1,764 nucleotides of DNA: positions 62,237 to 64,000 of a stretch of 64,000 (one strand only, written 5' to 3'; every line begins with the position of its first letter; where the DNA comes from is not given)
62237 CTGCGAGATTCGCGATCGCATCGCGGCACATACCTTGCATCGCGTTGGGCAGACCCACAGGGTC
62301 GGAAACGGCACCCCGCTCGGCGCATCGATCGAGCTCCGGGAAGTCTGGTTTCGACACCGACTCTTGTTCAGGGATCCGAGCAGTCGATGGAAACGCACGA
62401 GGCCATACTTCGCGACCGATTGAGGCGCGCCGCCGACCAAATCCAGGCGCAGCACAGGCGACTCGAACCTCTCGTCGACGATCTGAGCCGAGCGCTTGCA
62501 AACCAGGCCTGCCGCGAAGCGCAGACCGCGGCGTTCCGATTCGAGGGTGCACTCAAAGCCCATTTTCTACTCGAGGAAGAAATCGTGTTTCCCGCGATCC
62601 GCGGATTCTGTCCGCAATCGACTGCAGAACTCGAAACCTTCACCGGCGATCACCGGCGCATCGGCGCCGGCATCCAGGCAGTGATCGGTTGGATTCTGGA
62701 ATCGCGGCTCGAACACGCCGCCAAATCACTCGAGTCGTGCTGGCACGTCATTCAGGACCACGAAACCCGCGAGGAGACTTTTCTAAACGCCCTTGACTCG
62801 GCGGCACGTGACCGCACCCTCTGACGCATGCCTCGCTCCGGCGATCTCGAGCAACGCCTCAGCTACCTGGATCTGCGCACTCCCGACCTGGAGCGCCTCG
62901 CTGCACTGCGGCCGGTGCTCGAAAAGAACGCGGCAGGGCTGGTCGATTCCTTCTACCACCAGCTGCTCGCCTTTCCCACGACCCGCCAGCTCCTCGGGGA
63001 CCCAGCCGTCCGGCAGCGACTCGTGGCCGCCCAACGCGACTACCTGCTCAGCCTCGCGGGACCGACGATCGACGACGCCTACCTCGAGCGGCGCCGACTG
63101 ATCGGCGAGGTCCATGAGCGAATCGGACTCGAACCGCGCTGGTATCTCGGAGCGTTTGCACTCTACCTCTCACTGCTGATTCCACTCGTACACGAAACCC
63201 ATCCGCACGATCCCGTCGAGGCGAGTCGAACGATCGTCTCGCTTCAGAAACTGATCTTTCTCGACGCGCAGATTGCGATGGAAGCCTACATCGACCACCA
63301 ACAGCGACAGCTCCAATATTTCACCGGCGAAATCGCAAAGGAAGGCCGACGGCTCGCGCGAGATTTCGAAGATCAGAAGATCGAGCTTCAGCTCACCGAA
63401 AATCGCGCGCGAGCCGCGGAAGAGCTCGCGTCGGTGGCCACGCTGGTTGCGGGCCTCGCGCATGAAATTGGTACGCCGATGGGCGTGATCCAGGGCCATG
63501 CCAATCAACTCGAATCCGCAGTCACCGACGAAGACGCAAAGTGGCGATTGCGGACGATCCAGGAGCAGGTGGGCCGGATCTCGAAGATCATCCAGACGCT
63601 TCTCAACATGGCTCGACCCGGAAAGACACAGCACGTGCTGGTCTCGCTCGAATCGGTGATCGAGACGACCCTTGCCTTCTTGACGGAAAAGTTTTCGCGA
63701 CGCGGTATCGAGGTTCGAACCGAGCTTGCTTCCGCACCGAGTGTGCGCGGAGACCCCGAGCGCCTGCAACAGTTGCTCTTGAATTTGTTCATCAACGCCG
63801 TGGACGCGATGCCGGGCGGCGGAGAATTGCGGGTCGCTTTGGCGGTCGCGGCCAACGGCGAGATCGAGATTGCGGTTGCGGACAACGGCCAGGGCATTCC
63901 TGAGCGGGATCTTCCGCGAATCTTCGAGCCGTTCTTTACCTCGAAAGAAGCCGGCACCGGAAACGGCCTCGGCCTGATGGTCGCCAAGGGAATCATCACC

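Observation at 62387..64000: Hemerythrin-domain protein translationally linked to a globin-coupled histidine kinase: two different O2/NO-binding modules in one operon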

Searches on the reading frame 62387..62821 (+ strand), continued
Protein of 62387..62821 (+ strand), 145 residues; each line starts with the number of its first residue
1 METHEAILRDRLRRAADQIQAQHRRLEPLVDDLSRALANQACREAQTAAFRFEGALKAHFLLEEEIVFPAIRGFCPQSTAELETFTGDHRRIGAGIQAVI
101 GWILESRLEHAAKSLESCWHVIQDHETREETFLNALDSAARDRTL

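Call 54: find_encoding_contigs(protein=P0182, flank=5000, max_places=1)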
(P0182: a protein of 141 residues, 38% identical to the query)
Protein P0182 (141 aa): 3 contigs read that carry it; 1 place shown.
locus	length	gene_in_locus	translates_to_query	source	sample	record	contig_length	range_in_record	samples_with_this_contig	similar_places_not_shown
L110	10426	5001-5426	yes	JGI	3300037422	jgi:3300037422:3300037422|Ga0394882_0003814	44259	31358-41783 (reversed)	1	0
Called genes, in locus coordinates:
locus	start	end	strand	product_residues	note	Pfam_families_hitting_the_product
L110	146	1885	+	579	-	-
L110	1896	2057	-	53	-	-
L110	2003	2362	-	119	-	PF01548:DEDD_Tnp_IS110 (weak)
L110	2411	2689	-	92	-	-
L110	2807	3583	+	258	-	PF13489:Methyltransf_23, PF13847:Methyltransf_31, PF08241:Methyltransf_11, PF08242:Methyltransf_12, PF13649:Methyltransf_25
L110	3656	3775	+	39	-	-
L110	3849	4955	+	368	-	PF09752:ABHD18 (faint)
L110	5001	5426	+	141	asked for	PF01814:Hemerythrin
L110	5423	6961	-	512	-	PF00034:Cytochrom_C (faint), PF13442:Cytochrome_CBB3 (faint)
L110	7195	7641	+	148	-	PF00582:Usp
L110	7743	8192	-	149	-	PF00903:Glyoxalase, PF13669:Glyoxalase_4, PF18029:Glyoxalase_6 (weak), PF22677:Ble-like_N (faint)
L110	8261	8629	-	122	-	-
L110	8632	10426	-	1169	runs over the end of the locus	PF00082:Peptidase_S8, PF14312:FG-GAP_2 (faint), PF01839:FG-GAP, PF13517:FG-GAP_3 (weak), PF01839:FG-GAP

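Call 55: find_encoding_contigs(protein=P0185, flank=5000, max_places=1)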
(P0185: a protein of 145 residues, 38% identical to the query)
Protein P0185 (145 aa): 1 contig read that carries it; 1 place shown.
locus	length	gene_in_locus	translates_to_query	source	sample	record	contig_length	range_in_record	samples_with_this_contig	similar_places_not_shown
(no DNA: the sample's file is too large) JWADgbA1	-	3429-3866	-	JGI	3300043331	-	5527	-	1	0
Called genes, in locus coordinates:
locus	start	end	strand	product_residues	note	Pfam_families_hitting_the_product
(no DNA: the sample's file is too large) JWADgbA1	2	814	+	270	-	?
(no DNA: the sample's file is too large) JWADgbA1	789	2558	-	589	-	PF00672:HAMP, PF08448:PAS_4 (weak), PF00512:HisKA, PF02518:HATPase_c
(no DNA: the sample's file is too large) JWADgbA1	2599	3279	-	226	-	PF00072:Response_reg, PF00486:Trans_reg_C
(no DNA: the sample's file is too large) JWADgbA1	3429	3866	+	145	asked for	PF01814:Hemerythrin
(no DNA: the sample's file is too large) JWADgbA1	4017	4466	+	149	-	PF00582:Usp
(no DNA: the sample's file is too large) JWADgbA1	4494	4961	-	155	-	PF00571:CBS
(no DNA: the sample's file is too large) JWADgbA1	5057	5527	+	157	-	?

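Call 63: find_encoding_contigs(protein=P0085, flank=4000, max_places=1)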
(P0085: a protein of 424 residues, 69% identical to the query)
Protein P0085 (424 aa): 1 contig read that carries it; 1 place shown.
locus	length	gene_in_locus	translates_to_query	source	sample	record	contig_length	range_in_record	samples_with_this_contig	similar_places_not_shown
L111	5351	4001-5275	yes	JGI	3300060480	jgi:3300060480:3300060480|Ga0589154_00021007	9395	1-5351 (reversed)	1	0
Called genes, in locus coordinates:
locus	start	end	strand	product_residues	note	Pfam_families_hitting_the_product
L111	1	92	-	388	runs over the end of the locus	PF25919:BSH_CusB (faint), PF25917:BSH_RND, PF25973:BSH_CzcB (weak), PF25876:HH_MFP_RND (faint), PF25944:Beta-barrel_RND, PF25967:RND-MFP_C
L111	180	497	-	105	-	-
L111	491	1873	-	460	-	PF02321:OEP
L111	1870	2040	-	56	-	-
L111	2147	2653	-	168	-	-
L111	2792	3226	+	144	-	PF01814:Hemerythrin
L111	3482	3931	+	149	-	PF00582:Usp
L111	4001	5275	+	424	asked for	PF11563:Protoglobin, PF00512:HisKA, PF02518:HATPase_c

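Call 64: find_encoding_contigs(protein=P0076, flank=4000, max_places=1)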
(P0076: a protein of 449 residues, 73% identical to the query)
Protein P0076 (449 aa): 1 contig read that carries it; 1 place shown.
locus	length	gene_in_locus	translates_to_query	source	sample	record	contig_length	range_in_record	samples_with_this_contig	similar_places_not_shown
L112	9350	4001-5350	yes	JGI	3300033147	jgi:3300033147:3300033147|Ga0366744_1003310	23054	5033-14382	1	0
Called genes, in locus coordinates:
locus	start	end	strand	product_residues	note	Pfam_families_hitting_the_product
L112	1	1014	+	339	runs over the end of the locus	PF22451:NirdL-like_HTH, PF17805:AsnC_trans_reg2, PF22451:NirdL-like_HTH (weak), PF17805:AsnC_trans_reg2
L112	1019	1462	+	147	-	PF02082:Rrf2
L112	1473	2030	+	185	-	-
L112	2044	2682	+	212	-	PF00578:AhpC-TSA, PF02630:SCO1-SenC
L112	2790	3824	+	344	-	PF07731:Cu-oxidase_2 (faint), PF07732:Cu-oxidase_3 (faint), PF00394:Cu-oxidase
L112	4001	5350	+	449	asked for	PF11563:Protoglobin, PF00512:HisKA, PF02518:HATPase_c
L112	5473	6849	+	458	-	PF00072:Response_reg, PF00158:Sigma54_activat, PF14532:Sigma54_activ_2, PF07728:AAA_5, PF25601:AAA_lid_14, PF02954:HTH_8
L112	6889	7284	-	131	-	PF01814:Hemerythrin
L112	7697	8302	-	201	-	PF13521:AAA_28, PF02223:Thymidylate_kin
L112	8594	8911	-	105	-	PF00137:ATP-synt_C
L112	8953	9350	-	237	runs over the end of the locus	PF00119:ATP-synt_A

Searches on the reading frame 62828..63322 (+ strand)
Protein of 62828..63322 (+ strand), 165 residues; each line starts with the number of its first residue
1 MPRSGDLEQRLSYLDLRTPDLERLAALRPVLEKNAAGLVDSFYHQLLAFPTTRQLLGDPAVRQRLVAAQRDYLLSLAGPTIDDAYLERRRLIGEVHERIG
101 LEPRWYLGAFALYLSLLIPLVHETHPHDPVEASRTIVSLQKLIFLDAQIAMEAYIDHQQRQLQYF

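Call 45: search_solved_structures(query=window:62828-63322:+, max_evalue=0.001, show_alignments=5)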
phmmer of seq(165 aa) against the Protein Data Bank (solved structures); distinct sequences matched with E-value up to 0.001: 7.
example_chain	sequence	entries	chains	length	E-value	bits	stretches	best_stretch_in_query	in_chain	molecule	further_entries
1or4_A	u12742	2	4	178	9.1e-17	65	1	4-152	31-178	Heme-based aerotactic transducer hemAT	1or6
2w31_A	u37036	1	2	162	8e-15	58.7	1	17-161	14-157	GLOBIN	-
5ohe_A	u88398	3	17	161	4.7e-10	43.2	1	20-154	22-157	Globin-coupled histidine kinase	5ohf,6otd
7o0i_B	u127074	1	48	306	4.8e-10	43.2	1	6-155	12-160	Anti-anti-sigma factor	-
4uiq_A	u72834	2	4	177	2e-07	34.7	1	25-112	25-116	GLOBIN-COUPLED SENSOR WITH DIGUANYLATE CYCLASE ACTIVITY | Uncharacterized protein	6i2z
9dsf_A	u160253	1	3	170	2.4e-07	34.4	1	25-105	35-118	Diguanylate cyclase DosC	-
6m9a_A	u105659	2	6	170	6.4e-07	33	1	25-105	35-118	Signaling protein | Diguanylate cyclase DosC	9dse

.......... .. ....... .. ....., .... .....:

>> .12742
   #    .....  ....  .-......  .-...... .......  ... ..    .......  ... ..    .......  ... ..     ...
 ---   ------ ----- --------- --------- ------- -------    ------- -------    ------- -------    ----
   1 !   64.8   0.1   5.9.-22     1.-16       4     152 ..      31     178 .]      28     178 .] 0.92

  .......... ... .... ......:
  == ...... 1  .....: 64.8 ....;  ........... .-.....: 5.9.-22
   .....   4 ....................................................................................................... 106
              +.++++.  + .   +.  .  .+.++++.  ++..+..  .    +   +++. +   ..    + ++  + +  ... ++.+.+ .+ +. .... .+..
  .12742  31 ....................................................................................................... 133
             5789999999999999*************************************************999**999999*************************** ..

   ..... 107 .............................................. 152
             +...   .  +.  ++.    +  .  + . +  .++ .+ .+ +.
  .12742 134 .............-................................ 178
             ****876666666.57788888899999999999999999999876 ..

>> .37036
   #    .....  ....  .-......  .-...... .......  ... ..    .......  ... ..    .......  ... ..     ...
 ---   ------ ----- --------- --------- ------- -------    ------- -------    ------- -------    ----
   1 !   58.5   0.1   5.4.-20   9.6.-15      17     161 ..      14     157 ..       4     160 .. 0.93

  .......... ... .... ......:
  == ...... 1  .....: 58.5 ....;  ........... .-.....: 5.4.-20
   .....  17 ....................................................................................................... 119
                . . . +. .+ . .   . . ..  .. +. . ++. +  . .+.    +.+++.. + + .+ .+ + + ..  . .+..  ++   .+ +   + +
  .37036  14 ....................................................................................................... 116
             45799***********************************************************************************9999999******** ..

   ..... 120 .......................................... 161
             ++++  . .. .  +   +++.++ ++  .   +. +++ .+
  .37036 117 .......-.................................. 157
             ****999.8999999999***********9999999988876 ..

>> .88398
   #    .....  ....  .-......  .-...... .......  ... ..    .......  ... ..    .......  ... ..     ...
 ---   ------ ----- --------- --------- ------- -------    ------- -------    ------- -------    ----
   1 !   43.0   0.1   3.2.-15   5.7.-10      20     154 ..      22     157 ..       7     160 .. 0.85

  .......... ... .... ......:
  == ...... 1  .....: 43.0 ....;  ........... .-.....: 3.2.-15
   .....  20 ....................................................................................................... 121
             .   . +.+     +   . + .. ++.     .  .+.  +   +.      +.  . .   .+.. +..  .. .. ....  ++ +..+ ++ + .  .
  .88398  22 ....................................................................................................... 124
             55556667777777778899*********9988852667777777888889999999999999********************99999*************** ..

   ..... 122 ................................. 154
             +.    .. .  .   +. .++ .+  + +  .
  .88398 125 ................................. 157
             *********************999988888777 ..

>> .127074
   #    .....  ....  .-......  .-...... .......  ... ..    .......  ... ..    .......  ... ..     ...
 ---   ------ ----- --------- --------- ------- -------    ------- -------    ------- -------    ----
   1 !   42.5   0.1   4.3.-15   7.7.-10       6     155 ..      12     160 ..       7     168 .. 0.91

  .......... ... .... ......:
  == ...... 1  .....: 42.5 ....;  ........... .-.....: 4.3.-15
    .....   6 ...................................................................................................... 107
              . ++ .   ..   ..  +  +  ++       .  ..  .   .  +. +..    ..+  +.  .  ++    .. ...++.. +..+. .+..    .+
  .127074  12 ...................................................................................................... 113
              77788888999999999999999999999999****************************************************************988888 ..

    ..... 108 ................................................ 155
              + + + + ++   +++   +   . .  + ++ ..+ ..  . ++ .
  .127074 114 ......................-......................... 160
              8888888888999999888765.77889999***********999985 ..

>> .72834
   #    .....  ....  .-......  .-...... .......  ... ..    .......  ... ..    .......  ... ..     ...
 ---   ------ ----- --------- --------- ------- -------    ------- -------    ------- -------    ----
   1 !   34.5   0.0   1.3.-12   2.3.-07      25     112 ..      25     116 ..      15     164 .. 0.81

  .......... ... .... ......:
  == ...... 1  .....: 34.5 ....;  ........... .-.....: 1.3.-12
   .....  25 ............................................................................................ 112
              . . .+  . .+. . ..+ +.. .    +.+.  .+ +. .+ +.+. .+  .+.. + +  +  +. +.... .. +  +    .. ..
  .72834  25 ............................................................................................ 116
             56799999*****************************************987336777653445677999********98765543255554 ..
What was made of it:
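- On Globin-coupled sensor histidine kinase (GcHK): PDB sequence hits to HemAT, GsGCS and the AfGcHK globin (call 45). Y43 aligns with AfGcHK Y45 and the HemAT Tyr (call 45).
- Closest known: AfGcHK. Different: The globin domain is only distantly related to AfGcHK (E 4.7e-10) and is closer to HemAT (9e-17) (call 45).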

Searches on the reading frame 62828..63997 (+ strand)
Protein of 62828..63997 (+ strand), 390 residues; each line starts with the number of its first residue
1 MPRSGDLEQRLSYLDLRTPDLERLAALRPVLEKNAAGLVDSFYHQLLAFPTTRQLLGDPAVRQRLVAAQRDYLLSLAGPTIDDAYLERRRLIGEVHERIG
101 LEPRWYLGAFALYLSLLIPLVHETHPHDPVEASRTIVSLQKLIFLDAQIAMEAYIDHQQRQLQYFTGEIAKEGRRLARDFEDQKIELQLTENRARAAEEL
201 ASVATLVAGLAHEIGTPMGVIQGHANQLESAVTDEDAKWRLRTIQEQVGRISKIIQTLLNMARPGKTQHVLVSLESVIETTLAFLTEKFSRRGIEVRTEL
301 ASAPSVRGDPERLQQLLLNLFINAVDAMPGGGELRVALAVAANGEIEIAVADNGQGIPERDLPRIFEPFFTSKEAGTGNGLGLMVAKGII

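Call 4: search_protein_families(library=pfam, proteins=[window:62828-63997:+], max_evalue=0.1)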
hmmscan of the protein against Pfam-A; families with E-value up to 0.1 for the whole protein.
window:62828-63997:+ (390 aa): 6 families
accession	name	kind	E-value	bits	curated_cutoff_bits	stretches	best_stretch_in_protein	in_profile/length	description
PF11563.14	Protoglobin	-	2.2e-37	128.9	25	1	6-159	4-157/158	Protoglobin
PF02518.31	HATPase_c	-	3.9e-20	72.8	26.4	1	308-389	1-83/111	Histidine kinase-, DNA gyrase B-, and HSP90-like ATPase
PF00512.31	HisKA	-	8.6e-12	45.4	26.9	1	205-264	4-63/66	His Kinase A (phospho-acceptor) domain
PF10090.15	HPTransfase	-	0.00019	21.6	22.9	1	314-355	33-73/123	Histidine phosphotransferase C-terminal domain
PF13581.12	HATPase_c_2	-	0.014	15.8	27.4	1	319-389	42-108/127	Histidine kinase-like ATPase domain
PF04999.18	FtsL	-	0.094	13.2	22.9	0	247-273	70-96/97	Cell division protein FtsL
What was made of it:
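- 62828..64000 (+): Globin-coupled histidine kinase, 5' 391 codons of 424. Globin domain about 62843-63304, with Tyr43 (B10) at 62954-56 and His96 (F8) at 63113-15. HisKA 63440-63619, with phospho-acceptor His212 at 63461-63. HATPase_c from 63749, cut by the window end. Pfam (call 4).
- On Globin-coupled sensor histidine kinase (GcHK): PF11563 at 2.2e-37, aa 6-159, covering model positions 4-157 of 158 (call 4). HisKA at 8.6e-12 and HATPase_c at 3.9e-20 (call 4).
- Checked: Its domains are Protoglobin PF11563 (2.2e-37, aa 6-159), HisKA (8.6e-12, aa 205-264) and HATPase_c (3.9e-20, aa 308-389) (call 4).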

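Call 6: search_protein_families(library=ncbifam, proteins=[window:62828-63997:+], max_evalue=0.01)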
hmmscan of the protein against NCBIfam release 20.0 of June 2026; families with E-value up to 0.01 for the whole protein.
window:62828-63997:+ (390 aa): 77 families (the best 25 are shown)
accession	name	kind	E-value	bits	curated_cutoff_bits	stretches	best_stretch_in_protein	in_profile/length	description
NF008468.0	PRK11360.1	equivalog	8.6e-51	173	646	1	189-390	382-583/616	two-component system sensor histidine kinase AtoS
NF007688.0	PRK10364.1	equivalog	6.7e-42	143.8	479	1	190-389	227-425/460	two-component system sensor histidine kinase ZraS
NF052574.1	HisKinEspCMyxo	equivalog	2.3e-34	118.7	1200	1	192-390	406-612/785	serine histidine kinase EspC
NF010411.0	PRK13837.1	equivalog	1.6e-32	112.5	647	1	186-390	433-650/828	two-component system VirA-like sensor kinase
NF008312.0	PRK11100.1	equivalog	5.7e-31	107.9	356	1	145-389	196-448/477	two-component system sensor histidine kinase CreC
NF038348.1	T2SS_HK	subfamily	9.3e-31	106.9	450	2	249-390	409-548/574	histidine kinase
NF046044.1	PnpS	equivalog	9.9e-31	107.1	400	1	206-389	173-365/390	two-component system histidine kinase PnpS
TIGR02966.1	phoR_proteo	equivalog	1.5e-30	106.3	334.2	1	205-389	116-309/333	phosphate regulon sensor histidine kinase PhoR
NF053867.1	SprKinKinDBac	equivalog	5.4e-29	101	775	1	193-390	276-472/500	sporulation kinase KinD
NF047497.1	HK_LIC_12097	equivalog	3.7e-28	98.3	500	1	197-389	144-341/367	LIC_12097 family sensor histidine kinase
NF052573.1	HisKinEspAMyxo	equivalog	6.2e-25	87.3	1400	1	186-390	367-586/755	serine histidine kinase EspA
NF047794.1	HisKinPtgB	equivalog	1.3e-24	86.5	1000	1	167-383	403-625/656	two-component system sensor histidine kinase PgtB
NF010076.0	PRK13557.1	subfamily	1.9e-24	86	631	1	191-388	151-367/540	histidine kinase famiy protein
NF012163.2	BaeS_SmeS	equivalog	6.5e-24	84.7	500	1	203-390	240-433/457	sensor histidine kinase efflux regulator BaeS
NF006800.0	PRK09303.1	equivalog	3.6e-22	78.8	342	1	180-390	130-352/383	histidine kinase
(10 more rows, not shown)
